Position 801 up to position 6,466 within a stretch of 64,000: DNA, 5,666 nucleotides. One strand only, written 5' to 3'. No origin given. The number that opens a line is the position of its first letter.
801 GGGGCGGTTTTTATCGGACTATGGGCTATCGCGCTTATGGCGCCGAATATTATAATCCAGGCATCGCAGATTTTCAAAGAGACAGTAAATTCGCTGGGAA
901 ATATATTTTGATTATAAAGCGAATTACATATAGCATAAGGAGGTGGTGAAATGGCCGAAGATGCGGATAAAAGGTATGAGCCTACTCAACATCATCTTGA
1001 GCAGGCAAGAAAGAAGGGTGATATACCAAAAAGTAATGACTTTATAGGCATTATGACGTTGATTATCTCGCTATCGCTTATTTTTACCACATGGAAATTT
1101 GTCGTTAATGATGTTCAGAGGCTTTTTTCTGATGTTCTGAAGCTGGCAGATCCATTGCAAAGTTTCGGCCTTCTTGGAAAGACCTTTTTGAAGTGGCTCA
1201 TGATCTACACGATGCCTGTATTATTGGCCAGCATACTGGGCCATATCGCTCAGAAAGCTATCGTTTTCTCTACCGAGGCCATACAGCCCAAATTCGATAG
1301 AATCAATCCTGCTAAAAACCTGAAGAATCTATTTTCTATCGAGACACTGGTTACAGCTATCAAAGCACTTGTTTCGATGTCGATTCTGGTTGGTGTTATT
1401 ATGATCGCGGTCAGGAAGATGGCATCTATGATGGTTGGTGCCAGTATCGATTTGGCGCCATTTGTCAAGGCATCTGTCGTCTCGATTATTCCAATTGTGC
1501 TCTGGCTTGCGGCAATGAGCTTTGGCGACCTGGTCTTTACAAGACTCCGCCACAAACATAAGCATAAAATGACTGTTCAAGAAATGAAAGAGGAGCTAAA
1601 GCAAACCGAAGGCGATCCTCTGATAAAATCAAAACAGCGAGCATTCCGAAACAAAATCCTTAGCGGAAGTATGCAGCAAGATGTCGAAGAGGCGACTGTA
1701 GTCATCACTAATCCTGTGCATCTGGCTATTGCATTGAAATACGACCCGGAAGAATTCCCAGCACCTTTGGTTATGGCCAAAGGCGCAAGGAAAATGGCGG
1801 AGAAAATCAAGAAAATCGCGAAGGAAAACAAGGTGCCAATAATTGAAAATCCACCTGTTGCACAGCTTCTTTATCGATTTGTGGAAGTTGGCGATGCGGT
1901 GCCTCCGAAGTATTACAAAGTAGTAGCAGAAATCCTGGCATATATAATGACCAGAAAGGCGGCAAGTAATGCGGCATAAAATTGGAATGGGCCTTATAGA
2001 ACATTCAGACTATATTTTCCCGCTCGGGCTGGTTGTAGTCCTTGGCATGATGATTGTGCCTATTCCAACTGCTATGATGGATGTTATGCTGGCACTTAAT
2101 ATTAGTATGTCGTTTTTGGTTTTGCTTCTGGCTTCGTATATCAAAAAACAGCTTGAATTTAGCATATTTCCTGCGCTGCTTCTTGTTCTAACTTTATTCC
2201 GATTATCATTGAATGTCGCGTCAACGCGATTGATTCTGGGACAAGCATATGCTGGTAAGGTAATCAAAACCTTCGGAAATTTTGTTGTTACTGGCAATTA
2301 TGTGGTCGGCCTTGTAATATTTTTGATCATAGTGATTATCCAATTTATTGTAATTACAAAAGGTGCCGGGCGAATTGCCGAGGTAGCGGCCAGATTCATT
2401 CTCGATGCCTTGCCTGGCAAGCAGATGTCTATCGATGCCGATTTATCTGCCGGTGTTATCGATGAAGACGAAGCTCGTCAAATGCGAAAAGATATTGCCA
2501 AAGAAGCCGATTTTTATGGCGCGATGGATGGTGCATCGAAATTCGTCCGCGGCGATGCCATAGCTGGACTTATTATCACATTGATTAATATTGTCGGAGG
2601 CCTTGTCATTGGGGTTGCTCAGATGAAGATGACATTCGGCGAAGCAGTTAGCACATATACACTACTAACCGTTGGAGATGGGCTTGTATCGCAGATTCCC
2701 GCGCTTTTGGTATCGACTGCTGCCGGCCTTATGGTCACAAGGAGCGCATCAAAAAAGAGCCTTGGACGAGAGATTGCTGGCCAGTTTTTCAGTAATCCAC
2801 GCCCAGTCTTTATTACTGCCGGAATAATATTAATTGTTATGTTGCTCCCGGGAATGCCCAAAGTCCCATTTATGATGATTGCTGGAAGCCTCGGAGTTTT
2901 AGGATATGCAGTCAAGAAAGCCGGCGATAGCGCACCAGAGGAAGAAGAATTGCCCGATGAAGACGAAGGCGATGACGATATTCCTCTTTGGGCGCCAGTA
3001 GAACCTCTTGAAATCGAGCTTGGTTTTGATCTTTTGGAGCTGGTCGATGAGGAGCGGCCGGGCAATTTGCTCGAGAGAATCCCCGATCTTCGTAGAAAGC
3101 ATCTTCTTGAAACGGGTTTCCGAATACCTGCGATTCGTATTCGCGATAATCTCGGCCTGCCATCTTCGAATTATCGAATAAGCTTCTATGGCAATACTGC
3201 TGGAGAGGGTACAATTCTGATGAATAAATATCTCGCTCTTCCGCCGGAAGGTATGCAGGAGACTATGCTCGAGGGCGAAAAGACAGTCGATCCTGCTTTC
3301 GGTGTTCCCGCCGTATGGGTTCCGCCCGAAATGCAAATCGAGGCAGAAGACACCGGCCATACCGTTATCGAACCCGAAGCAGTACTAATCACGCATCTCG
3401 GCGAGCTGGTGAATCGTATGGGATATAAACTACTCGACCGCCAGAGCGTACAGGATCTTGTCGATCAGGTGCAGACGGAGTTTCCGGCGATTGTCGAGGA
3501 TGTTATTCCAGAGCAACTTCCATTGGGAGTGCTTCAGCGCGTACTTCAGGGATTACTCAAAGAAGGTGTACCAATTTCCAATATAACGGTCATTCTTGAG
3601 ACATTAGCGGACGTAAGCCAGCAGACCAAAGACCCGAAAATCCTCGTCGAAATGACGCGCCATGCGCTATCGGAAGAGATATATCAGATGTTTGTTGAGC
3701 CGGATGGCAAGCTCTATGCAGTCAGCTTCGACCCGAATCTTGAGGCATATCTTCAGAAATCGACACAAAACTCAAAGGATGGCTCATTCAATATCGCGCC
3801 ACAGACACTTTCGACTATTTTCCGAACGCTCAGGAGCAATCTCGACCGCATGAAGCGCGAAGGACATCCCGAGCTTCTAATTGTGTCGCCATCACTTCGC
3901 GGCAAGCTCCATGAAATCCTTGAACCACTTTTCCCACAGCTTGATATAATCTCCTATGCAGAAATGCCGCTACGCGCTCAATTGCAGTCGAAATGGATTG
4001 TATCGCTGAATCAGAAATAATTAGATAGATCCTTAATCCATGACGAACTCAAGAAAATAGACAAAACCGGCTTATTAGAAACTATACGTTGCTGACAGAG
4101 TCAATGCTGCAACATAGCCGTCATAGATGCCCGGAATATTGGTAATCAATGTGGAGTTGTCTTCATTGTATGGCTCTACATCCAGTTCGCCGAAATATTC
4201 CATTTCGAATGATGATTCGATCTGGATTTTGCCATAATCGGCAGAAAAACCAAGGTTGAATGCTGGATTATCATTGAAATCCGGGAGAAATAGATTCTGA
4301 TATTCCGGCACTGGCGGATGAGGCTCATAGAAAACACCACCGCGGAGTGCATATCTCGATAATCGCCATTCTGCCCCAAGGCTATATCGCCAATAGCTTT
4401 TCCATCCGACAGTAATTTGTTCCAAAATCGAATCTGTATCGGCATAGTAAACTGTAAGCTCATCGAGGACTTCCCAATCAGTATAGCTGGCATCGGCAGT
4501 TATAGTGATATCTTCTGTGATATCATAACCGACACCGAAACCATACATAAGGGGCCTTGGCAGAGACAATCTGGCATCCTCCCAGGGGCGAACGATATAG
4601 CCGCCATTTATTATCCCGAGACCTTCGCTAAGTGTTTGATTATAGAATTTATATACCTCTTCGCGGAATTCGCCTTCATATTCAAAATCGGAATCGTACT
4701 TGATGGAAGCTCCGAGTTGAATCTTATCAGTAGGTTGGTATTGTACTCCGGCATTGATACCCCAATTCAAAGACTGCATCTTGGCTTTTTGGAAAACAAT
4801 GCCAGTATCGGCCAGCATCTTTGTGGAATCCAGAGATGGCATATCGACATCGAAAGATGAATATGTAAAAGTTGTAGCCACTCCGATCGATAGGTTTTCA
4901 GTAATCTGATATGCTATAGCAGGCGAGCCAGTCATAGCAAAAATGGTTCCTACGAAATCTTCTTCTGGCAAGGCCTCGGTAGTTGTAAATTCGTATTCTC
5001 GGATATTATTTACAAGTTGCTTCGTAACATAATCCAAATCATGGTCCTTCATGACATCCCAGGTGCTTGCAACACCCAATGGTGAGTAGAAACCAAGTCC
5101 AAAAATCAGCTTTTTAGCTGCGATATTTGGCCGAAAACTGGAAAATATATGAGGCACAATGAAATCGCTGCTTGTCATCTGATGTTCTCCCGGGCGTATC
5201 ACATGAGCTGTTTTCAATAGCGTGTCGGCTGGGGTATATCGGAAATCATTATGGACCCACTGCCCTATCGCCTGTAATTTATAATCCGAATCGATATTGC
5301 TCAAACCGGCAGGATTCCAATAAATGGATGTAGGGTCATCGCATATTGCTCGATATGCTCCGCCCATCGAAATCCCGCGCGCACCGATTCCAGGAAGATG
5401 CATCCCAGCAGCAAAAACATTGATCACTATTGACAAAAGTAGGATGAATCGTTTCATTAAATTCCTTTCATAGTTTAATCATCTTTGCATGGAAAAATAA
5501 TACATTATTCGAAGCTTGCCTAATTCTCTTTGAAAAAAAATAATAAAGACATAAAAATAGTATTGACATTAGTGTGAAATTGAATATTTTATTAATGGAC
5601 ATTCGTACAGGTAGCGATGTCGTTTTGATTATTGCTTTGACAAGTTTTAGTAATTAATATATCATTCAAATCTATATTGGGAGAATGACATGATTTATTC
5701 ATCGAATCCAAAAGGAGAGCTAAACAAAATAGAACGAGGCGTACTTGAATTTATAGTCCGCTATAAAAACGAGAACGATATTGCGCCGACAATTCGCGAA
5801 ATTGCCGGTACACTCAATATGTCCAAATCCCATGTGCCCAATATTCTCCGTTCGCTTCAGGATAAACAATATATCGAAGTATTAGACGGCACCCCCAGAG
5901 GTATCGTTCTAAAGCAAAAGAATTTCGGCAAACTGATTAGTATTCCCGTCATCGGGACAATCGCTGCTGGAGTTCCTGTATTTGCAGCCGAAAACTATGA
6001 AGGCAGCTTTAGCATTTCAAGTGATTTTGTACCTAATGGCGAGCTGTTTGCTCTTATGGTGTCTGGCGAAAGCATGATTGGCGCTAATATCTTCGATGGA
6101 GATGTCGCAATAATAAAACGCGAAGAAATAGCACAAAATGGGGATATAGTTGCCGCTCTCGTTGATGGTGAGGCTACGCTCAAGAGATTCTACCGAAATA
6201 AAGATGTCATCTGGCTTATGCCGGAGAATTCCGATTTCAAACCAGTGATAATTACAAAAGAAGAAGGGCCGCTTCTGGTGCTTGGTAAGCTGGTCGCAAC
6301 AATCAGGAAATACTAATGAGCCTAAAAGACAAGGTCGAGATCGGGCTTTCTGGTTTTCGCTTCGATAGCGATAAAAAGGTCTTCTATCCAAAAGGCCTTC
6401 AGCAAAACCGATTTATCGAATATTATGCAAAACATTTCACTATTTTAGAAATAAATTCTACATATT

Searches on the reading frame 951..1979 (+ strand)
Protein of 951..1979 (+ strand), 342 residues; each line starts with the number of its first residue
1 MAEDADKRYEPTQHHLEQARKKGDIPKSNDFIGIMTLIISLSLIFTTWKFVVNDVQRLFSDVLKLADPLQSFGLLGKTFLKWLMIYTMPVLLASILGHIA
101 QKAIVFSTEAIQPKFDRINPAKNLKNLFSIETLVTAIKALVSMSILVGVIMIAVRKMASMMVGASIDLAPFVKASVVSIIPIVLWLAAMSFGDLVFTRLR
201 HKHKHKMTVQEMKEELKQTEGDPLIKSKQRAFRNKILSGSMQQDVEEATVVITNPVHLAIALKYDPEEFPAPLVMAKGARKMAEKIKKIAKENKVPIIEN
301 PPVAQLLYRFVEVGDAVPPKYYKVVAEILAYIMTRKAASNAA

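Call 64: search_protein_families(library=pfam, proteins=[window:951-1979:+], max_evalue=0.001)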
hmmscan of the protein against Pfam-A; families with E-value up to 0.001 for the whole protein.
window:951-1979:+ (342 aa): 1 family
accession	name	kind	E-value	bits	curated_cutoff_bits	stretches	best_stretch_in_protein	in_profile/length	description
PF01312.24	Bac_export_2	-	8.3e-97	324.8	24.4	1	6-332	2-335/335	FlhB HrpN YscU SpaS Family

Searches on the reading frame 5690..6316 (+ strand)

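Call 64: search_protein_families(library=pfam, proteins=[window:5690-6316:+], max_evalue=0.001)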
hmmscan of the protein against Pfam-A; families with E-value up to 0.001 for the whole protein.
window:5690-6316:+ (208 aa): 5 families
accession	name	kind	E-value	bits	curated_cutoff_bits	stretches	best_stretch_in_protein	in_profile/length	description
PF00717.28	Peptidase_S24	-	2.7e-31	108.1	23.3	1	86-201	1-115/116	Peptidase S24-like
PF01726.22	LexA_DNA_bind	-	1.7e-09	37.7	23.7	1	13-71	6-65/65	LexA DNA binding domain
PF21984.2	DnaD_N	-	0.00029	21.4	27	1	11-68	14-71/101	DnaD N-terminal domain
PF02082.26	Rrf2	-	0.00032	21.3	30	1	26-76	17-67/132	Iron-dependent Transcriptional regulator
PF01978.25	TrmB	-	0.00092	19.5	25.6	0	34-70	24-60/68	Sugar-specific transcriptional regulator TrmB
